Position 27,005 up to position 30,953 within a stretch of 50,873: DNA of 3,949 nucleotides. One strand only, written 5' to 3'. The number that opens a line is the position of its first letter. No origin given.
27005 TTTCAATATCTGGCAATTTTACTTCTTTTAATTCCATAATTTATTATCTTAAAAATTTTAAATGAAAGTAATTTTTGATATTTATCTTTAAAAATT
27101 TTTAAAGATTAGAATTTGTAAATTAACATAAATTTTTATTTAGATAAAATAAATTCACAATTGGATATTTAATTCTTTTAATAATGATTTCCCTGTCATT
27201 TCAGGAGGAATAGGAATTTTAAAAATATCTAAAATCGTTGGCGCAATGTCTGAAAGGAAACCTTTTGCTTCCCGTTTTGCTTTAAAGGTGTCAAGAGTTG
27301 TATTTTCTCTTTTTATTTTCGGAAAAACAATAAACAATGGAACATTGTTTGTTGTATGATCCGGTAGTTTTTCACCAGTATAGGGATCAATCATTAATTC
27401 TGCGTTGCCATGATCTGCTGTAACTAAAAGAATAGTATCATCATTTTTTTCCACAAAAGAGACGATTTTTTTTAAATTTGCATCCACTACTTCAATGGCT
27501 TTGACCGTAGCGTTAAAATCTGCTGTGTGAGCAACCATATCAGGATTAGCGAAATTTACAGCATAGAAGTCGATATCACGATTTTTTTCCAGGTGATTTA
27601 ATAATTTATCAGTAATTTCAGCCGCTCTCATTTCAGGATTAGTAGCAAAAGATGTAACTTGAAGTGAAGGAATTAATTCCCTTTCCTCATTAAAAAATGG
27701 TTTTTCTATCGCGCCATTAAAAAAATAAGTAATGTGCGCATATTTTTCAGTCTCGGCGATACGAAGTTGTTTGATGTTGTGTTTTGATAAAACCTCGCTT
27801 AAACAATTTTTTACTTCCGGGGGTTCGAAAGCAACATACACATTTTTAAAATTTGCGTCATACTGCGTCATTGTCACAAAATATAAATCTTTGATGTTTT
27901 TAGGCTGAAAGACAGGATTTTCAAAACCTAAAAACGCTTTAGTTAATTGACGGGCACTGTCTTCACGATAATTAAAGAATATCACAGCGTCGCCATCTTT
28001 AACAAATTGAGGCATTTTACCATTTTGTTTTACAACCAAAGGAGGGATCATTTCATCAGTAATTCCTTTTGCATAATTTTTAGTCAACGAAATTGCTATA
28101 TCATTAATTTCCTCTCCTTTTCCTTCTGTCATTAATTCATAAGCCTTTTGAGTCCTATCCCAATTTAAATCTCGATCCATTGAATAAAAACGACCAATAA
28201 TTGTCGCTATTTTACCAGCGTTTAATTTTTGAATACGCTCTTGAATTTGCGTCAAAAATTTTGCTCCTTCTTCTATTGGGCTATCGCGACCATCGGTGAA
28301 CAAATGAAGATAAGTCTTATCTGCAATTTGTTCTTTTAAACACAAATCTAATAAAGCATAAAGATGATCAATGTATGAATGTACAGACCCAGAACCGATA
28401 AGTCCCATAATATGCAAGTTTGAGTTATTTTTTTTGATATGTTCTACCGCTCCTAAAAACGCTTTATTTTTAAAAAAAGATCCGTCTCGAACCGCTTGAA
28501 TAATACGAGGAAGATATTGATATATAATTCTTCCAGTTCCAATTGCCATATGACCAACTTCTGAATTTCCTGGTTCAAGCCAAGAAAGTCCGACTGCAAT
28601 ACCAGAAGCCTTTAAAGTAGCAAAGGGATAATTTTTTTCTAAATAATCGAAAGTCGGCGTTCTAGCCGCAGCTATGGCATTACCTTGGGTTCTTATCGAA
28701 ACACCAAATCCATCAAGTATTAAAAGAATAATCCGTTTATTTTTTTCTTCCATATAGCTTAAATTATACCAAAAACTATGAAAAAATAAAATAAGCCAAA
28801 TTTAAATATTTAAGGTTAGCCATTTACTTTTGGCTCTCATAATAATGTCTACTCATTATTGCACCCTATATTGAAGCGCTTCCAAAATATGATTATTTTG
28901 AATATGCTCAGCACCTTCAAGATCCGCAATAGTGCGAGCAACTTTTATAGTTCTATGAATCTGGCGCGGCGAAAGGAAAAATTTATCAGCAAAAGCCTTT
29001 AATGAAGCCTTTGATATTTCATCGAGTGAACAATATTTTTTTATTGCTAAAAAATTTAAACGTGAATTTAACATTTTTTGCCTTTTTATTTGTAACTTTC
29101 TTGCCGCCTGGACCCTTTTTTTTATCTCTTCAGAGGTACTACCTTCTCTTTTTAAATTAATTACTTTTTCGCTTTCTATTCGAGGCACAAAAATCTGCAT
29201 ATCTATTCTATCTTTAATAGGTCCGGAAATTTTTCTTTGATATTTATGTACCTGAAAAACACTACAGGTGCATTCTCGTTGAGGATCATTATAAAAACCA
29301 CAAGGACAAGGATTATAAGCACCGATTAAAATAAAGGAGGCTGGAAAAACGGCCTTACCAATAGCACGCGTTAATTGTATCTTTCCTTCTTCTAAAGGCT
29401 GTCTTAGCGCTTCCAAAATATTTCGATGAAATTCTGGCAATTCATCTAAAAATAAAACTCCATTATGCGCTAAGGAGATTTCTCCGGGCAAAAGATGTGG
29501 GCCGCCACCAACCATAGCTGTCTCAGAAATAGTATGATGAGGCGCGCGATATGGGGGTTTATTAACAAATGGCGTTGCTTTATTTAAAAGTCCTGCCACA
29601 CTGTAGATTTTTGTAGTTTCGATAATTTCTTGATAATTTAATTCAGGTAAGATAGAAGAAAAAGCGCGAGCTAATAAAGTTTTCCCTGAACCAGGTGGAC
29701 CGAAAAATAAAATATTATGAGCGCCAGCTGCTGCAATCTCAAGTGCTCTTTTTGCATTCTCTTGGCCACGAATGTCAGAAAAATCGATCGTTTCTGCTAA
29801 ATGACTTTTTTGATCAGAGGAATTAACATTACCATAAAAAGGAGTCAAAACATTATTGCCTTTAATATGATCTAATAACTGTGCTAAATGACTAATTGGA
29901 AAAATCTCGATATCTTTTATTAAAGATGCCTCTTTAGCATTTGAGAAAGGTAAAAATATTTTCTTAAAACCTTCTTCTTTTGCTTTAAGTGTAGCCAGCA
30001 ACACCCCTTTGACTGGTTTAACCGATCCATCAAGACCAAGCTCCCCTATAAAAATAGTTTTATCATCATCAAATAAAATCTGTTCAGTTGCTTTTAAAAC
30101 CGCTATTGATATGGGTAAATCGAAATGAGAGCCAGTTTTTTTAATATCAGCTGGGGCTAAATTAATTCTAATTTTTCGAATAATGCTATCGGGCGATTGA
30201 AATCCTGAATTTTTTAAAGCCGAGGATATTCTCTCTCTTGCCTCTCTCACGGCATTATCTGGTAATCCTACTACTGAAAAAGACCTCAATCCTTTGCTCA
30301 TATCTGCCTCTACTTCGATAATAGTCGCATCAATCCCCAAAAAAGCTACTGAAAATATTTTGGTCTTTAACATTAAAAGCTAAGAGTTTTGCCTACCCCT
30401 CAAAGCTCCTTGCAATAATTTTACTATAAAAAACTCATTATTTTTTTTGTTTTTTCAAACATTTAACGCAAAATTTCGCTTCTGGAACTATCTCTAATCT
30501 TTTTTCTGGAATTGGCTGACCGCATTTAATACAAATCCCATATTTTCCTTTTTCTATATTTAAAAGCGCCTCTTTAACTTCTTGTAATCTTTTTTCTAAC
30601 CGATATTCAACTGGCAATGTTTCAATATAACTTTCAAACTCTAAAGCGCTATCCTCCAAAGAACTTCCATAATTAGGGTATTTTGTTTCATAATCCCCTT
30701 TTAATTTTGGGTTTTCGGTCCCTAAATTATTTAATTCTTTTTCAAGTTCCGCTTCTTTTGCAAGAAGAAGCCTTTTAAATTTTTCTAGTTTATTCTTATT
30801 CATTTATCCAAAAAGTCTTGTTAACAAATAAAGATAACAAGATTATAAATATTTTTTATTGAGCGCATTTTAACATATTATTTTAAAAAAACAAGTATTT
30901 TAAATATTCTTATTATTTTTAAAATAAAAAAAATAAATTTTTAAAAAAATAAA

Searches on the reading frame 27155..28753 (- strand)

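Call 8: search_protein_families(library=pfam, proteins=[window:27155-28753:-], max_evalue=0.001)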
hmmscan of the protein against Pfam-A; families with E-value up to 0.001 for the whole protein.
window:27155-28753:- (532 aa): 5 families
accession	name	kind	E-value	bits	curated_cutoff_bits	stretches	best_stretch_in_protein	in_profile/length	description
PF06415.18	iPGM_N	-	2.2e-72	243.5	27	1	85-300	2-217/217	BPG-independent PGAM N-terminus (iPGM_N)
PF01676.23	Metalloenzyme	-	5.8e-72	242.7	24.3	1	6-513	1-250/252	Metalloenzyme superfamily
PF00884.28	Sulfatase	-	5.6e-08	32.9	25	1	411-512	201-300/301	Sulfatase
PF01663.27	Phosphodiest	-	5.4e-07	30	23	1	376-453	139-224/342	Type I phosphodiesterase / nucleotide pyrophosphatase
PF00245.25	Alk_phosphatase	-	7.4e-07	28.9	24.4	1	378-451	241-314/423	Alkaline phosphatase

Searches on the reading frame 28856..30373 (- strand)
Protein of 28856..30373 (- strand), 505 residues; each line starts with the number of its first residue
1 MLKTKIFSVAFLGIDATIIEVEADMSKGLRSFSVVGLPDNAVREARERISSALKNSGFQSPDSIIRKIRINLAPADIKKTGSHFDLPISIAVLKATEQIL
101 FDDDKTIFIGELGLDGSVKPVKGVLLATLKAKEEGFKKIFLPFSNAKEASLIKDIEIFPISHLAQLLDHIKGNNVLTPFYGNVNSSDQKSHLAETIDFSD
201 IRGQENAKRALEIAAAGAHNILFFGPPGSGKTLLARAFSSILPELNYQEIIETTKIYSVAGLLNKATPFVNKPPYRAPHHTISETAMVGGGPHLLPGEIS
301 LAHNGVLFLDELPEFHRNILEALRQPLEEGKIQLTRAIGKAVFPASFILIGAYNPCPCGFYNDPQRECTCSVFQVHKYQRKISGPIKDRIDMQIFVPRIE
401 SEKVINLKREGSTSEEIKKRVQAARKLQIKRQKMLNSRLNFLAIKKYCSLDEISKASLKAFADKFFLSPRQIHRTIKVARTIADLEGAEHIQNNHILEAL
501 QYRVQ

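Call 8: search_protein_families(library=pfam, proteins=[window:28856-30373:-], max_evalue=0.001)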
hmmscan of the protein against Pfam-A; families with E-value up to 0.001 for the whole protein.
window:28856-30373:- (505 aa): 10 families
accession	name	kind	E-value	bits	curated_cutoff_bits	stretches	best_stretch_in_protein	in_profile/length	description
PF01078.27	Mg_chelatase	-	2.9e-90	301.6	20.3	1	197-403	1-206/207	Magnesium chelatase, subunit ChlI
PF13541.12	ChlI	-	7.9e-43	145.6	27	1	21-145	1-121/121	Subunit ChlI of Mg-chelatase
PF13335.12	Mg_chelatase_C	-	7.4e-28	97.4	26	1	412-503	2-94/94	Magnesium chelatase, subunit ChlI C-terminal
PF07728.20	AAA_5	-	2e-11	44.5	22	1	220-357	1-125/139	AAA domain (dynein-related subfamily)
PF00493.29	MCM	-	1.6e-06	27.9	23.3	1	212-363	51-180/224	MCM P-loop domain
PF05362.19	Lon_C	-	3.7e-06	27.1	21.1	1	10-169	34-201/205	Lon protease (S16) C-terminal proteolytic domain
PF00004.35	AAA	-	1.3e-05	26.1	21.2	1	221-319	1-73/131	ATPase family associated with various cellular activities (AAA)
PF00158.32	Sigma54_activat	-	3.9e-05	23.8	20.2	0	296-333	86-123/168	Sigma-54 interaction domain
PF05496.18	RuvB_N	-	5.4e-05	23.5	27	0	198-239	6-54/159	Holliday junction DNA helicase RuvB P-loop domain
PF13401.12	AAA_22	-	0.0006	20.6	27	0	218-334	5-118/130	AAA domain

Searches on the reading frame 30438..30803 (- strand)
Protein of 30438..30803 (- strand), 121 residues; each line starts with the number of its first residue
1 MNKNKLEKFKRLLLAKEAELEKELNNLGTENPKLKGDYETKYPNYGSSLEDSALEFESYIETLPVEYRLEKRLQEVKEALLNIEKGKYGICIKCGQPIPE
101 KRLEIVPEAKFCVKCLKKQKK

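Call 8: search_protein_families(library=pfam, proteins=[window:30438-30803:-], max_evalue=0.001)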
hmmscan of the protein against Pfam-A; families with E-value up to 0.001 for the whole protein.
window:30438-30803:- (121 aa): 1 family
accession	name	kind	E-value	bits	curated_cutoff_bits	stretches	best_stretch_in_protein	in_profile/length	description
PF01258.23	zf-dskA_traR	-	3e-13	50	24.9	1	86-118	1-33/36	Prokaryotic dksA/traR C4-type zinc finger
